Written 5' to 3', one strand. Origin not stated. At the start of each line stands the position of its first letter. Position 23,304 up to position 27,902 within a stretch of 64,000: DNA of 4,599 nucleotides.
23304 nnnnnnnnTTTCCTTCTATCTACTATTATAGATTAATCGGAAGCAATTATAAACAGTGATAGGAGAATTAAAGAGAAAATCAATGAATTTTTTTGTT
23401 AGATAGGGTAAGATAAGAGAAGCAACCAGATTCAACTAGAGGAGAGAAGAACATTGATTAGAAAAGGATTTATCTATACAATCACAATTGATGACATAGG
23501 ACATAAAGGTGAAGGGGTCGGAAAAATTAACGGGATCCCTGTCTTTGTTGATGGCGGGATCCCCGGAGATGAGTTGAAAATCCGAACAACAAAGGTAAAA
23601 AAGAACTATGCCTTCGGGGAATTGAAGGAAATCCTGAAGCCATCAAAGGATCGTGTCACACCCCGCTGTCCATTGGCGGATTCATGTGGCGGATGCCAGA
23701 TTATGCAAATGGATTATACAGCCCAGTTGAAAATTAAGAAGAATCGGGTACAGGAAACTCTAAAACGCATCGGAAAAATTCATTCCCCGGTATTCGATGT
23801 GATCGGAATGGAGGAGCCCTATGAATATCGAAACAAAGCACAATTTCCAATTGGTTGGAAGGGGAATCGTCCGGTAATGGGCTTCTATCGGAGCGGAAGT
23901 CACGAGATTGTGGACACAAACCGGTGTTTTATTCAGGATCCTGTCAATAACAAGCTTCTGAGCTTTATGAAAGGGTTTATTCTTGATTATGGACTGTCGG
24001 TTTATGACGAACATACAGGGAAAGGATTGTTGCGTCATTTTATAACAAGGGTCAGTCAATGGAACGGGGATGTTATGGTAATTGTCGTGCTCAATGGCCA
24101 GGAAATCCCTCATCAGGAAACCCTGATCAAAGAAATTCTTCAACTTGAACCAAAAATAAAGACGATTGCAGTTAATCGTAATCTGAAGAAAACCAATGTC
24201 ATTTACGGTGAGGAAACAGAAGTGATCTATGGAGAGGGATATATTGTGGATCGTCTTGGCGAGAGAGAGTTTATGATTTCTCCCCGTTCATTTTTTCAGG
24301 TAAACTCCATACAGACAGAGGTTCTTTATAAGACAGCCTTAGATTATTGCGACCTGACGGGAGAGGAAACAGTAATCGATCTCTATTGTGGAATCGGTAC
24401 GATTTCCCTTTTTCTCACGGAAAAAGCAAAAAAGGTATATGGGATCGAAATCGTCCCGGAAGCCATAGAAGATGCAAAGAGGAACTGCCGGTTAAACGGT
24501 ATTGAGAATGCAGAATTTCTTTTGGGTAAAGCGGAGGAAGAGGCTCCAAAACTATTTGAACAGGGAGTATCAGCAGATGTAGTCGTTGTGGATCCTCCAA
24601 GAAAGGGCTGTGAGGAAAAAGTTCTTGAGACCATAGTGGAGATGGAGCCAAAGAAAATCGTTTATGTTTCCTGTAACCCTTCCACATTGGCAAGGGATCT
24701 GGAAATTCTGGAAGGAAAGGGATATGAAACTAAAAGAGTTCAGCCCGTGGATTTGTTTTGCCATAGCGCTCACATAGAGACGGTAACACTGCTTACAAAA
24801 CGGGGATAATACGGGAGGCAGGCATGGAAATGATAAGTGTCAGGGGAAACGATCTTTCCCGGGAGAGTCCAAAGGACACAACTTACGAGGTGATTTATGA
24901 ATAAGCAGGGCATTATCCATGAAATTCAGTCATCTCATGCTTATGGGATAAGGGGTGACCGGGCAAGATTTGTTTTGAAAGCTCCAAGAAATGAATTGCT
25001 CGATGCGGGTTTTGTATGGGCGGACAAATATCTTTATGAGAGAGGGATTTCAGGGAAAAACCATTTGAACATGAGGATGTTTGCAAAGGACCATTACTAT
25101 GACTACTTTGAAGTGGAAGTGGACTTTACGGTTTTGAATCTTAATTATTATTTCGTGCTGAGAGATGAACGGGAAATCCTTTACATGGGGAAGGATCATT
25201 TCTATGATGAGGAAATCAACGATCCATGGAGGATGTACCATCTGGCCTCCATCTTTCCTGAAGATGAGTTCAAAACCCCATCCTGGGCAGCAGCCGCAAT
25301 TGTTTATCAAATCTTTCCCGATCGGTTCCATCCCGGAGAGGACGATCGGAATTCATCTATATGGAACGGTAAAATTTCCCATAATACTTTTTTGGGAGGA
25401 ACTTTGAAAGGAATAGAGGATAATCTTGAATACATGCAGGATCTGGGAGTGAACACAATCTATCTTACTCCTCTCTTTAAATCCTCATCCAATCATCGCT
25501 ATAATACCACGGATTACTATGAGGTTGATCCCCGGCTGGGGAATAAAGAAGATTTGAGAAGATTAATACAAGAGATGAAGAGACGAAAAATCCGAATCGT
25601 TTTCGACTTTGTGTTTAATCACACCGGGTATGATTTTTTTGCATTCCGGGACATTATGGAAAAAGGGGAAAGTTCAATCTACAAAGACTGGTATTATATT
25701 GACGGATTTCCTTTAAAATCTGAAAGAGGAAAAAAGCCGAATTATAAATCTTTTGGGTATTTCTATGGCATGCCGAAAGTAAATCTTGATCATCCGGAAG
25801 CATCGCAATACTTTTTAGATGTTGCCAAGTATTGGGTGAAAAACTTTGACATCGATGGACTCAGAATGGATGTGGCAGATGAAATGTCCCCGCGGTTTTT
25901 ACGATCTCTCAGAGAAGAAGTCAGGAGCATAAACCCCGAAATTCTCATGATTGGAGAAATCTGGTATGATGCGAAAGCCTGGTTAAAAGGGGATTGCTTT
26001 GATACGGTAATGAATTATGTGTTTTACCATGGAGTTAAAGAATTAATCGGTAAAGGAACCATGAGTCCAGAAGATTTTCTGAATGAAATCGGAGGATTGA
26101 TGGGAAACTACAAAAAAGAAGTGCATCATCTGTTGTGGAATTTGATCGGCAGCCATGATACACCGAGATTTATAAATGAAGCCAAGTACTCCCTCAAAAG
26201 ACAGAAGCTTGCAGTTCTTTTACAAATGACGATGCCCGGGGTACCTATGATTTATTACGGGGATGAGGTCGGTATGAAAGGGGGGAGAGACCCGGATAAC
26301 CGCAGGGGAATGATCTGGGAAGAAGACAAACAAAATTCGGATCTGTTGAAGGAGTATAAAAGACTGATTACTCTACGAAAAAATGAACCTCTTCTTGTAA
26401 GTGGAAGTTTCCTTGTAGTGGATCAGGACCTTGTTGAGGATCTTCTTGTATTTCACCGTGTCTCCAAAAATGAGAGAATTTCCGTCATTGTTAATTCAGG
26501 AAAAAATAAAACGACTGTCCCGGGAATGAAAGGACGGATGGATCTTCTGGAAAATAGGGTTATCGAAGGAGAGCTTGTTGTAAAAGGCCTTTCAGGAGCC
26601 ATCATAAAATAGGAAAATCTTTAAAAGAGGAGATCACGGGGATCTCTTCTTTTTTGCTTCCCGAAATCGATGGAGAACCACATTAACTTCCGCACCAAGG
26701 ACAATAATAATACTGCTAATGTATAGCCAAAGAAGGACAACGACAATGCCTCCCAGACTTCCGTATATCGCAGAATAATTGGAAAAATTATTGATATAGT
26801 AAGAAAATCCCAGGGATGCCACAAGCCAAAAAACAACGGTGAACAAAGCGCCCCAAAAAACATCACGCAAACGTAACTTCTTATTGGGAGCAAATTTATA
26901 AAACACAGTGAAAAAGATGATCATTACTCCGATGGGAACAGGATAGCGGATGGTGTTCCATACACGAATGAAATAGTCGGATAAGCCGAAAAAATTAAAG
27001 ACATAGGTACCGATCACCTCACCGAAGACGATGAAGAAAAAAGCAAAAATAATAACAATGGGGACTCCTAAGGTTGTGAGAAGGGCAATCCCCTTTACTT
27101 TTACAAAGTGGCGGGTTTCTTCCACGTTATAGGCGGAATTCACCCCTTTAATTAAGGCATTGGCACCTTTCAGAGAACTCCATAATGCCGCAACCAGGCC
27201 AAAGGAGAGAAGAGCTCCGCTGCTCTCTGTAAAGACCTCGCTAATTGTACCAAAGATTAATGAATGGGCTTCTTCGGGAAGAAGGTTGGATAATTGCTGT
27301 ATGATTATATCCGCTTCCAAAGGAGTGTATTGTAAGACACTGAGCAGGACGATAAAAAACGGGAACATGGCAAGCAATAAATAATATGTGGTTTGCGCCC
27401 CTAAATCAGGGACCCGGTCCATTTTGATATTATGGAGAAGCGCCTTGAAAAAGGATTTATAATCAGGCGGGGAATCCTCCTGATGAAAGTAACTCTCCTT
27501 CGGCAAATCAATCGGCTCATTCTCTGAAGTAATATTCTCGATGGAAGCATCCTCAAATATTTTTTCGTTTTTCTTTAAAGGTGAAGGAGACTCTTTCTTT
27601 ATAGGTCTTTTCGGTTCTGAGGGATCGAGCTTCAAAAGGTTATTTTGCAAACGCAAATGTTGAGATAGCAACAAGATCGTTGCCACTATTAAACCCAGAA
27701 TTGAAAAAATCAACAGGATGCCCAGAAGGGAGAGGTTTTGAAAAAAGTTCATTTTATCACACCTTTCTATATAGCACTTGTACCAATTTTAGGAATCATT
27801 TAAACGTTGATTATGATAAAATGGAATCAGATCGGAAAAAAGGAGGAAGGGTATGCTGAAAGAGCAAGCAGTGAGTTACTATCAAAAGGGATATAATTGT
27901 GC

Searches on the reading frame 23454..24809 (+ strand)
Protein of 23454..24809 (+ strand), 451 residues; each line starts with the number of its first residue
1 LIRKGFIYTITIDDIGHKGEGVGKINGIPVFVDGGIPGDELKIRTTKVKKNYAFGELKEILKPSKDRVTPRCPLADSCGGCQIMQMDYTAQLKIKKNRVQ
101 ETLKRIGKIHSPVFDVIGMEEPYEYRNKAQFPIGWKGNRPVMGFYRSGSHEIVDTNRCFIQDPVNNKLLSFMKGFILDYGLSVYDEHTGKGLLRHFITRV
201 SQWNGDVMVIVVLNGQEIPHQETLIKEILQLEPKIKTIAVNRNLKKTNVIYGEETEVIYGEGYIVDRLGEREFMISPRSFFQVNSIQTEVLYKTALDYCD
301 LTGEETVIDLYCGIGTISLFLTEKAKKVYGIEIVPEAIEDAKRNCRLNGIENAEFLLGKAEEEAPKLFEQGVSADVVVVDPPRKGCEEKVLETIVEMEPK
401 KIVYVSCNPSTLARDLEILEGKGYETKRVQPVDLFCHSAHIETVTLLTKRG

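Call 62: search_protein_families(library=pfam, proteins=[window:23454-24809:+], max_evalue=0.00001)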
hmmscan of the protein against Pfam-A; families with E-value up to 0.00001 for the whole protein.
window:23454-24809:+ (451 aa): 9 families
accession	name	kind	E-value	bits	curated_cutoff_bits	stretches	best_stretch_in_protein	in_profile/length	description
PF05958.17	tRNA_U5-meth_tr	-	4e-23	82.4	23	1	87-449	1-356/357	tRNA (Uracil-5-)-methyltransferase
PF13847.12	Methyltransf_31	-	1e-14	54.9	27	1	303-411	3-114/145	Methyltransferase domain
PF01938.26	TRAM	-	1.5e-13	50.8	21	1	5-57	5-60/61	TRAM domain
PF02475.24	TRM5-TYW2_MTfase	-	6.7e-09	36.3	28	1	304-384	37-115/164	TRM5/TYW2 methyltransferase domain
PF03602.21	Cons_hypoth95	-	5.4e-08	33.1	24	1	303-408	41-153/182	Conserved hypothetical protein 95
PF13649.12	Methyltransf_25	-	1e-07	33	27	1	307-379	1-70/97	Methyltransferase domain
PF09445.16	Methyltransf_15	-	3.3e-07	30.5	22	1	305-387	2-85/165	RNA cap guanine-N2 methyltransferase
PF05175.20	MTS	-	5.8e-07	29.7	23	1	304-387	32-112/170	Methyltransferase small domain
PF06325.19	PrmA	-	7.5e-06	26.1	22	0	295-378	154-231/296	Ribosomal protein L11 methyltransferase (PrmA)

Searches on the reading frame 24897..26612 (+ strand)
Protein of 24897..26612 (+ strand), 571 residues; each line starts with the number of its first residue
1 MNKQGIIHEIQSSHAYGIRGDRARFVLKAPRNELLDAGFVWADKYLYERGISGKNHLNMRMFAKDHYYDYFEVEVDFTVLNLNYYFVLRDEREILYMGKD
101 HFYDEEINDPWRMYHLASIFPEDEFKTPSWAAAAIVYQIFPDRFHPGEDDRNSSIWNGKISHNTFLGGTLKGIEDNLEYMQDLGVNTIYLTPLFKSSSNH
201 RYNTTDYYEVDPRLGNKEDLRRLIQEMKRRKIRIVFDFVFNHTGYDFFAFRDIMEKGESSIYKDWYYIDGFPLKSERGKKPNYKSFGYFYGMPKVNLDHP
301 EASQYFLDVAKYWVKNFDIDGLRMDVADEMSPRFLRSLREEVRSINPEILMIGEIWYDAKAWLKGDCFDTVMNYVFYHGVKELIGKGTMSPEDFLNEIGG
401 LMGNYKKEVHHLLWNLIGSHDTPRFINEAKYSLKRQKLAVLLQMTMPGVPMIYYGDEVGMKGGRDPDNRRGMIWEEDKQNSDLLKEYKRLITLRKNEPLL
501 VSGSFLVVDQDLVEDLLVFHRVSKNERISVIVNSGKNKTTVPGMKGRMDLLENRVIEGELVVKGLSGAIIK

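Call 62: search_protein_families(library=pfam, proteins=[window:24897-26612:+], max_evalue=0.00001)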
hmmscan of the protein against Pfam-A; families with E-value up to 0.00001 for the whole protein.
window:24897-26612:+ (571 aa): 2 families
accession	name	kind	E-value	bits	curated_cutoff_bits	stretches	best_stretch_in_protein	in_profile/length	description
PF00128.31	Alpha-amylase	-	7.4e-69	233.5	22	1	138-493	1-436/446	Alpha amylase, catalytic domain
PF02903.20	Alpha-amylase_N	-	6.7e-14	52.6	23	1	1-112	1-112/120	Alpha amylase, N-terminal ig-like domain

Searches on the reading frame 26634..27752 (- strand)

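Call 62: search_protein_families(library=pfam, proteins=[window:26634-27752:-], max_evalue=0.00001)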
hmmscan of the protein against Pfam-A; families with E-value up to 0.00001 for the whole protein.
window:26634-27752:- (372 aa): 1 family
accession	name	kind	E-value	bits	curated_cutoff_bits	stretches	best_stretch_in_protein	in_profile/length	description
PF03631.20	Virul_fac_BrkB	-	3.3e-73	246.9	33.7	1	112-362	3-257/259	Virulence factor BrkB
